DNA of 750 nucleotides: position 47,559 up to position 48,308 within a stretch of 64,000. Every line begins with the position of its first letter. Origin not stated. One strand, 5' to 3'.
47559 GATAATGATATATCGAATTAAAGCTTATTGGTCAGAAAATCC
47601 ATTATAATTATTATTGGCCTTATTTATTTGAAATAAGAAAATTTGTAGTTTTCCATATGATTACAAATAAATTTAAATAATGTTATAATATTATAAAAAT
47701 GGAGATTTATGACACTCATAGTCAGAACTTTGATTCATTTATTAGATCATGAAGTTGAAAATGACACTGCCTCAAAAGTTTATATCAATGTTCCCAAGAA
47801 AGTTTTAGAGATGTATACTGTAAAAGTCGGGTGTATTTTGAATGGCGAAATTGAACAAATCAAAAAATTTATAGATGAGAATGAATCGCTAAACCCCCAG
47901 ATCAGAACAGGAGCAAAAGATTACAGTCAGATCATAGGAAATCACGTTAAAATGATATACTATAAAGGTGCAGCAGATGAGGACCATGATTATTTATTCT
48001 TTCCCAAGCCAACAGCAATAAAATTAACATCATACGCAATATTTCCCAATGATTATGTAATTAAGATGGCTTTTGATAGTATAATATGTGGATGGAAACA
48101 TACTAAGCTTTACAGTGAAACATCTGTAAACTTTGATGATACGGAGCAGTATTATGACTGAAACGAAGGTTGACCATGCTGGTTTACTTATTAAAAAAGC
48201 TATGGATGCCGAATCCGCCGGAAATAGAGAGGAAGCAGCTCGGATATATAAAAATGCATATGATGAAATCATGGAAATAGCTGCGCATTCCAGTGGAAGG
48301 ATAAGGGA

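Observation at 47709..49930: Three-gene operon: unknown protein, MIT-AAA+ (Vps4/CdvC-like) ATPase, and a coiled-coil ESCRT-III-like protein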

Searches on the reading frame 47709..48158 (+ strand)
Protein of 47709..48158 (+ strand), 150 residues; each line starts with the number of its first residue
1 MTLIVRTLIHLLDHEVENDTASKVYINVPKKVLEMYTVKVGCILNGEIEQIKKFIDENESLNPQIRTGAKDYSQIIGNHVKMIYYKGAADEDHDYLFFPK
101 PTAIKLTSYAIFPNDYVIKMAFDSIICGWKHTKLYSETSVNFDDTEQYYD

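Call 3: search_protein_families(library=pfam, proteins=[window:47709-48158:+], max_evalue=1)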
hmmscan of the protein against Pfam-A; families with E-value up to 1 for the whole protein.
window:47709-48158:+ (150 aa): 1 family
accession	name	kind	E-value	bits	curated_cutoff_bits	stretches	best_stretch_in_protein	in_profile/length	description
PF17716.6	RIMC1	-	0.078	12.6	25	1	61-133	118-189/256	RAB7A-interacting MON1-CCZ1 complex subunit 1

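Call 7: search_solved_structures(query=window:47709-48158:+, max_evalue=10)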
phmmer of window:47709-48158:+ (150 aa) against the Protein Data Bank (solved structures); distinct sequences matched with E-value up to 10: 3.
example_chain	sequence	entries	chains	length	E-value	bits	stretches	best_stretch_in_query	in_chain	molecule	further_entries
5lb7_B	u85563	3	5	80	0.25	14.6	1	69-106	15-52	Katanin p60 ATPase-containing subunit A1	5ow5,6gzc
2rpa_A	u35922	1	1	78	0.25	14.5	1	69-106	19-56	Katanin p60 ATPase-containing subunit A1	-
2opw_A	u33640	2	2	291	0.81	12.9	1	64-121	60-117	PHYHD1 protein | Phytanoyl-CoA dioxygenase domain-containing protein 1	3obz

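Call 8: search_protein_families(library=ncbifam, proteins=[window:47709-48158:+], max_evalue=1)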
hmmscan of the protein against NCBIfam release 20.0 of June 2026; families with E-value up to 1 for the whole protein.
window:47709-48158:+ (150 aa): 0 families

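Call 13: find_homologous_proteins(query=window:47709-48158:+, max_evalue=0.001)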
Query window:47709-48158:+ (150 aa): 10 proteins with E <= 0.001 among 13 candidates.
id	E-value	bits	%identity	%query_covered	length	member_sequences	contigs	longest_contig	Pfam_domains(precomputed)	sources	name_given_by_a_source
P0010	1.6e-95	335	99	100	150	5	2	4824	-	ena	-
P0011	7.6e-79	281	79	100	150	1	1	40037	-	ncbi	-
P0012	3.1e-78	279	83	100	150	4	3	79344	-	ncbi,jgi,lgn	jgi:hypothetical protein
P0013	2.2e-75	269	77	100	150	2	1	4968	-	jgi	-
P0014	7.6e-74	264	79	100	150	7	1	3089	-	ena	-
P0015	7.6e-73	261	76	97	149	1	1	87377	-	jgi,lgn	jgi:hypothetical protein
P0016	5.3e-69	249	73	100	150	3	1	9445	-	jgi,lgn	jgi:hypothetical protein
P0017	8.4e-69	248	81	90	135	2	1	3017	-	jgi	jgi:hypothetical protein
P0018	7.3e-52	193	56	100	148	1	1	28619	-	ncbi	ncbi:MAG: hypothetical protein QXZ44_03450 [Ferroplasma sp.]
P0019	6.0e-51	190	57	100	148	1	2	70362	-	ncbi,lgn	-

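Call 28: find_homologous_proteins(query=A2, max_evalue=0.001)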
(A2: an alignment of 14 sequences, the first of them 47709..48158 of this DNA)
Query A2 (14 sequences) (150 aa, profile of the alignment): 18 proteins with E <= 0.001 among 1709 candidates.
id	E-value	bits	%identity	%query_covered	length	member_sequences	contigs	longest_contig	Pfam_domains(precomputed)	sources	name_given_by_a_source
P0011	4.3e-74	265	79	100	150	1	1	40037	-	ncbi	-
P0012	2.8e-73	263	83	100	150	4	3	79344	-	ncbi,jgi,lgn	jgi:hypothetical protein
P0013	2.1e-72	260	77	100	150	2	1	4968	-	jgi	-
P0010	3.3e-72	259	99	100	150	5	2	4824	-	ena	-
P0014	1.9e-71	257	79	100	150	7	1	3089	-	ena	-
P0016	4.7e-69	249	73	100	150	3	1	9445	-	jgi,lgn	jgi:hypothetical protein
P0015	1.7e-68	247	76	97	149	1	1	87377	-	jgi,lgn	jgi:hypothetical protein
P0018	3.7e-67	243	56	100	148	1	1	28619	-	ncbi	ncbi:MAG: hypothetical protein QXZ44_03450 [Ferroplasma sp.]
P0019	1.4e-65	238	57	100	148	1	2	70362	-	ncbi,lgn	-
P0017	8.3e-64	232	81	90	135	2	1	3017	-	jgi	jgi:hypothetical protein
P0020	1.5e-48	182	39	93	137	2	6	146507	-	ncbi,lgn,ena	-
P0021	1.3e-47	179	28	93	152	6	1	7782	-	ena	-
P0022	3.3e-45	171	24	93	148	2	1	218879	-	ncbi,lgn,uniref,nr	ncbi:hypothetical protein GCM10007108_16740 [Thermogymnomonas acidicola]|uniref:Uncharacterized prot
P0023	3.2e-44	168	28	93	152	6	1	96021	-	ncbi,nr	ncbi:MAG: hypothetical protein F6Q11_02400 [Thermoplasma sp.]|nr:MAG: hypothetical protein F6Q11_024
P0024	8.3e-44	167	41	93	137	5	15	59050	-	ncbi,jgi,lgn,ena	jgi:hypothetical protein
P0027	1.5e-38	150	28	93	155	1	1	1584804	-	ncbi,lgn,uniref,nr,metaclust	ncbi:TVG0372401 [Thermoplasma volcanium GSS1]|uniref:TVG0372401 protein n=1 Tax=Thermoplasma volcani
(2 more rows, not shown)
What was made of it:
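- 47709..48161 (+): g1: 150-aa arCOG07400-family beta-barrel protein, translationally coupled to g2. The family profile reaches T. volcanium TVG0372401 (P0027, E=1.5e-38, call 28).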

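Call 41: predict_structure(alignment_id=A3)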
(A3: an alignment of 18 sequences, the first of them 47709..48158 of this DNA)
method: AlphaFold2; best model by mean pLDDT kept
length: 150 residues; sequences in the alignment: 18
mean_pLDDT: 82.9   pTM: 0.79
mean pLDDT of the five models: 82.9, 82.1, 81.2, 80.1, 79.6
residues with pLDDT >= 90: 68; 70-90: 55; 50-70: 17; < 50: 10
segments of 3 or more residues with pLDDT < 50: 60-68
pLDDT, mean of each block of 10 residues (from residue 1): 88 86 92 84 94 67 48 86 92 93 91 90 91 72 68
secondary structure, 60 per line:
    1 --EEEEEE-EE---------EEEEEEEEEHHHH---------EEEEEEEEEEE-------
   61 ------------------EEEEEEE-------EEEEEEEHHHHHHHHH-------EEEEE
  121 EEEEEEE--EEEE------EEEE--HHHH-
elements in order: E3-8 E21-29 H30-33 E43-53 E79-85 E93-99 H100-108 E116-127 E130-133 E140-143 H146-149
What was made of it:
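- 47709..48161 (+): The AlphaFold2 model has pLDDT 82.9 and pTM 0.79, with about 9 strands (call 41).
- On CdvA (considered for g1): The model is all-beta with only short helices (call 41).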

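Call 46: fold_search(model_id=the predicted structure, library=pdb)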
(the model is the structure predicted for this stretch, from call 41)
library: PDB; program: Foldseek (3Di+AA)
matches with E <= 10: 616; with E <= 0.001: 0
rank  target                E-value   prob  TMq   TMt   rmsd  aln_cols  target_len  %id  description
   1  8ram_O                1.7e-02  0.96  0.36  0.11   8.2       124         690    8  Structure of Sen1 bound RNA Polymerase II pre-termination complex (released 2024-10-30)
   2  8ftm_A                2.9e-02  0.91  0.36  0.10   7.8       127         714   10  Setx-ssRNA-ADP-SO4 complex (released 2023-10-25)
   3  8rao_O                3.2e-02  0.85  0.34  0.10   8.4       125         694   10  Structure of Sen1-ADP.BeF3-RNA complex (released 2024-10-30)
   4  8ftm_B                3.8e-02  0.82  0.33  0.09   8.5       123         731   11  Setx-ssRNA-ADP-SO4 complex (released 2023-10-25)
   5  8ad5_A                4.0e-02  0.38  0.26  0.18  10.7       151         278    7  X-ray structure of NqrF(129-408)of Vibrio cholerae variant F406A (released 2023-07-12)
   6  6geh                  4.5e-02  0.85  0.34  0.23   8.6       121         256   12  Structure and reactivity of a siderophore-interacting protein from the marine bacterium Shewanella reveals unanticipated (released 2018-11-21)
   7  2djm_MODEL_1_A        5.3e-02  0.57  0.26  0.33  12.2       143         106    8  Solution structure of N-terminal starch-binding domain of glucoamylase from Rhizopus oryzae (released 2007-03-27)
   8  5mzn                  5.9e-02  0.75  0.33  0.10   8.5       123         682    9  Helicase Sen1 (released 2017-04-19)
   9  8ad3_A                6.6e-02  0.25  0.23  0.17  10.5       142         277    8  X-ray structure of NqrF(129-408)of Vibrio cholerae variant F406A (released 2023-07-12)
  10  7xlz_A                7.0e-02  0.60  0.30  0.22   8.2       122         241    9  Structure of siderophore-interacting protein from Vibrio anguillarum (released 2023-05-31)
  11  8rex_C                7.8e-02  0.11  0.18  0.14  17.4       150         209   10  CryoEM structure of mouse GARP-lTGFbeta1 in complex with a Fab fragment derived from an activating antibody. (released 2025-06-25)
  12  8ad4_B                8.8e-02  0.23  0.24  0.17  10.5       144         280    8  X-ray structure of NqrF(129-408)of Vibrio cholerae in complex with NADH (released 2023-07-12)
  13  7xlz_B                1.1e-01  0.51  0.29  0.21   7.2       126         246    9  Structure of siderophore-interacting protein from Vibrio anguillarum (released 2023-05-31)
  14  6wxv_A                1.2e-01  0.80  0.35  0.07   7.4       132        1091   11  CryoEM structure of mouse DUOX1-DUOXA1 complex in the presence of NADPH (released 2020-09-02)
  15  6k2l_B                1.2e-01  0.60  0.32  0.24   8.3       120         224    8  Crystal structure of the Siderophore-interacting protein SipS from Aeromonas hydrophila (released 2019-06-12)
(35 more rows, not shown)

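Call 63: search_protein_families(library=pfam, alignment_id=A3, max_evalue=10)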
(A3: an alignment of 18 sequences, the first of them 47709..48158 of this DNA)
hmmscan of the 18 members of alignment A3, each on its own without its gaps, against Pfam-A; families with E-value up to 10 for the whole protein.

A. member 1, window:47709-48158:+ (150 aa): 1 family
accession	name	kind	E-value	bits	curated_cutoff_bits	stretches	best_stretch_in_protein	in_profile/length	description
PF17716.6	RIMC1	-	0.078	12.6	25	1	61-133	118-189/256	RAB7A-interacting MON1-CCZ1 complex subunit 1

B. families by the number of members that match (of 18 scanned): 3 families
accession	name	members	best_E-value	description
PF17716.6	RIMC1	2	0.078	RAB7A-interacting MON1-CCZ1 complex subunit 1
PF01698.23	SAM_LFY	1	0.1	Floricaula / Leafy protein SAM domain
PF03521.19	Kv2channel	1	0.2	Kv2 voltage-gated K+ channel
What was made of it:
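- On CdvA (considered for g1): No PRC or other Pfam hit was found in any of 18 family members (call 63).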

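Call 73: fold_search(model_id=the predicted structure, library=viral)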
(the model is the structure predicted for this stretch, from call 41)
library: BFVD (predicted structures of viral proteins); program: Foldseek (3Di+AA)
matches with E <= 10: 612; with E <= 0.001: 0
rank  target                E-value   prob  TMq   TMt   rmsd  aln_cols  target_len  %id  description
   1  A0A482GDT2            8.1e-02  0.07  0.14  0.11  17.9       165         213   11  Uncharacterized protein [Escherichia phage vB_EcoM_Goslar]
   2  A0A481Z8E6            9.1e-02  0.23  0.25  0.15   9.8       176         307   10  Collagen triple helix repeat protein [Pithovirus LCPAC304]
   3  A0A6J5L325            1.2e-01  0.08  0.16  0.18  14.3       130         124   10  Uncharacterized protein [uncultured Caudovirales phage]
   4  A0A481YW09            1.4e-01  0.07  0.14  0.13  14.4       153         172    6  DUF6919 domain-containing protein [Marseillevirus LCMAC103]
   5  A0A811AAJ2            1.4e-01  0.04  0.13  0.08  20.2       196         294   12  (no name in the UniProt tables at hand)
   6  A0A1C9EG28            1.7e-01  0.47  0.34  0.41   7.7       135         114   11  (no name in the UniProt tables at hand)
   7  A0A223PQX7            1.8e-01  0.07  0.15  0.10  15.8       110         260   13  ORF2 [Lone star tick nodavirus]
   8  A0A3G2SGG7            2.1e-01  0.23  0.30  0.23   8.8       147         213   10  Capsid protein (Fragment) [Hepatitis E virus]
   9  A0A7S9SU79            2.2e-01  0.21  0.26  0.12  12.2       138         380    8  Uncharacterized protein [Virus NIOZ-UU159]
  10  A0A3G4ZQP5            2.2e-01  0.05  0.14  0.12  18.8       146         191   10  Uncharacterized protein [Terrestrivirus sp.]
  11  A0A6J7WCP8            2.5e-01  0.09  0.21  0.14  12.2       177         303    9  Uncharacterized protein [uncultured Caudovirales phage]
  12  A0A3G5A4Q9            2.8e-01  0.08  0.19  0.16  16.1       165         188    8  Uncharacterized protein [Harvfovirus sp.]
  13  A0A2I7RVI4            2.8e-01  0.07  0.13  0.18  11.1        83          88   12  (no name in the UniProt tables at hand)
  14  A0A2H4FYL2            2.9e-01  0.10  0.24  0.05  13.7       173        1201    9  (no name in the UniProt tables at hand)
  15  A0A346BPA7            3.1e-01  0.09  0.21  0.15  14.1       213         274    8  Putative capsid protein [Longjawed orbweaver circular virus 1]
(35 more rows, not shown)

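Call 78: search_solved_structures(query=A3, max_evalue=10)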
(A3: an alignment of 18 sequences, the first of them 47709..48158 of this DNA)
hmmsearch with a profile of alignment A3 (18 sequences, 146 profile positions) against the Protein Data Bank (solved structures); distinct sequences matched with E-value up to 10: 2.
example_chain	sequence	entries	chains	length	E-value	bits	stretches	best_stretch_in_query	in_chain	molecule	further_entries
3brv_B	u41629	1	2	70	0.27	14.3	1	47-104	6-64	NF-kappa-B essential modulator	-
3brt_B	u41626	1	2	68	0.36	13.9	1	49-104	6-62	NF-kappa-B essential modulator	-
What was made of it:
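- On CdvA (considered for g1): The profile has no sequence hit in PDB (call 78).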

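Call 79: search_protein_families(library=phrogs, proteins=[window:47709-48158:+], max_evalue=0.01)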
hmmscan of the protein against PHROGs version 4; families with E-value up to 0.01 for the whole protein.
window:47709-48158:+ (150 aa): 0 families

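Call 80: search_protein_families(library=padloc, proteins=[window:47709-48158:+], max_evalue=0.001)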
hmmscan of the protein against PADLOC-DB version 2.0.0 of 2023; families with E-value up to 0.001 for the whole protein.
window:47709-48158:+ (150 aa): 0 families
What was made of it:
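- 47709..48161 (+): It has no hit in Pfam, NCBIfam, PHROGs, PADLOC or PDB by sequence (calls 3, 7, 8, 63, 78, 79, 80).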
